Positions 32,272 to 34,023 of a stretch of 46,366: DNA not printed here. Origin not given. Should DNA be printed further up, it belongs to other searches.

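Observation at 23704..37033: Dense island of seven GT-C-like/DUF2079 polytopic membrane proteins built around two polyprenyl-phosphate GT2 + methyltransferase modules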

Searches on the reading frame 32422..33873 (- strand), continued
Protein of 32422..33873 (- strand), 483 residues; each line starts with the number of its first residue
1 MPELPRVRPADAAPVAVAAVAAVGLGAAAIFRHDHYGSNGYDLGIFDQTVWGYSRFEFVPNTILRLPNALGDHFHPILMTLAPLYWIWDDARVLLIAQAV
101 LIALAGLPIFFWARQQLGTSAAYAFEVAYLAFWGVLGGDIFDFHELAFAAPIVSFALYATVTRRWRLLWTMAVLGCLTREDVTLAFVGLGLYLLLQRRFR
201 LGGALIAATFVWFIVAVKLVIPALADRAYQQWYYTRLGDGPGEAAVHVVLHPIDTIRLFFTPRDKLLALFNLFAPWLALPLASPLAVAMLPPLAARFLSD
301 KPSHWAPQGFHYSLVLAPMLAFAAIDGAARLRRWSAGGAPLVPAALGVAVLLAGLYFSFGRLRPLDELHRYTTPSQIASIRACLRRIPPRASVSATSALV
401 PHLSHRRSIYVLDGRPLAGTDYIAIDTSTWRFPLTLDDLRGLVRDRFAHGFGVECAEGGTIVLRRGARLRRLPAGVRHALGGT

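Call 46: find_related_loci(query=A2, collection=genome_contigs, flank=10000)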
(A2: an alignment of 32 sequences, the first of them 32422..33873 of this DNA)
Query A2 (483 aa) in genome_contigs; peptide patterns used: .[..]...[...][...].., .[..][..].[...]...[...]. (x = any residue, [..] = any of these).
599 stretches matched a pattern (row limit reached: there are more); 575 encode a relative of the query (tblastn E <= 1e-3); the best 80 are kept; 80 distinct loci.
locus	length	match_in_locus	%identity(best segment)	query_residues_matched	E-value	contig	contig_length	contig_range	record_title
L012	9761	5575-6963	83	1-463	0e+0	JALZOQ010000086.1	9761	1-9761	MAG: Actinomycetota bacterium isolate SVA bin5 SD1478-80_k127_1542877, whole genome shotgun sequence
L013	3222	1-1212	79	73-476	0e+0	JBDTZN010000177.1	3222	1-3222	MAG: Thermoleophilia bacterium isolate cluster4_bin.168 NODE_159863_length_3222_cov_33.086833, whole genome shotgun sequ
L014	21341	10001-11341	63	23-467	9e-175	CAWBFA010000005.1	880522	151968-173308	MAG: uncultured Actinomycetes bacterium isolate MFD04850.bin.3.299 genome assembly, contig: contig_5891, whole genome sh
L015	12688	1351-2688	55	29-472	1e-147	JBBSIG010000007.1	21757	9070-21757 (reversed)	MAG: Gaiellales bacterium isolate LS3_sbin.28 LS3_sbin.28_K_267922_L_21757_cov_29.8155, whole genome shotgun sequence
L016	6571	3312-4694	50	8-466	2e-140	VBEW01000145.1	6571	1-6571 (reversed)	MAG: Chloroflexi bacterium isolate CF_36 14_1009_16_40cm_scaffold_42722, whole genome shotgun sequence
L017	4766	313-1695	49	29-467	7e-140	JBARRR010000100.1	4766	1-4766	MAG: Candidatus Dormiibacterota bacterium isolate MFD13499_ilm_asm_bin2 k127_80798, whole genome shotgun sequence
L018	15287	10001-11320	50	29-466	3e-128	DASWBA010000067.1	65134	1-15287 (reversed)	MAG TPA_asm: Candidatus Dormiibacterota bacterium isolate SMAG_U2670 k141_674966, whole genome shotgun sequence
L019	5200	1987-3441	48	6-468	1e-128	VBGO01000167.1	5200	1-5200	MAG: Chloroflexi bacterium isolate CF_80 14_1009_16_40cm_scaffold_45889_e:771, whole genome shotgun sequence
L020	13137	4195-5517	50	29-466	1e-125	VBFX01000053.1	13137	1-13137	MAG: Chloroflexi bacterium isolate CF_63 14_1009_02_40cm_scaffold_9448, whole genome shotgun sequence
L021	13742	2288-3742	44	13-481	9e-121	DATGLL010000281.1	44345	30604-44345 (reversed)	MAG TPA_asm: Candidatus Dormiibacterota bacterium isolate SMAG_U9885 k141_533455, whole genome shotgun sequence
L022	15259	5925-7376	45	5-466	3e-120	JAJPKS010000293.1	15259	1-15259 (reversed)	MAG: Bacillota bacterium isolate Centralia_MAG_97 k107_5908970, whole genome shotgun sequence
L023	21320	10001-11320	51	29-466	7e-137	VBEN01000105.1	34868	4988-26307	MAG: Chloroflexi bacterium isolate CF_27 14_1009_16_20cm_scaffold_2924, whole genome shotgun sequence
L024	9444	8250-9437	50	12-406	1e-104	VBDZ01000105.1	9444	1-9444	MAG: Chloroflexi bacterium isolate CF_13 14_1009_09_30cm_scaffold_9091, whole genome shotgun sequence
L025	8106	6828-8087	47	26-429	7e-104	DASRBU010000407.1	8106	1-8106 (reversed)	MAG TPA_asm: Candidatus Dormiibacterota bacterium isolate SMAG_U9935 k141_131002, whole genome shotgun sequence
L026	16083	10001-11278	47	12-463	2e-97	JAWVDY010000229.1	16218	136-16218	MAG: Gaiellaceae bacterium isolate BP_417 scaffold_2154610, whole genome shotgun sequence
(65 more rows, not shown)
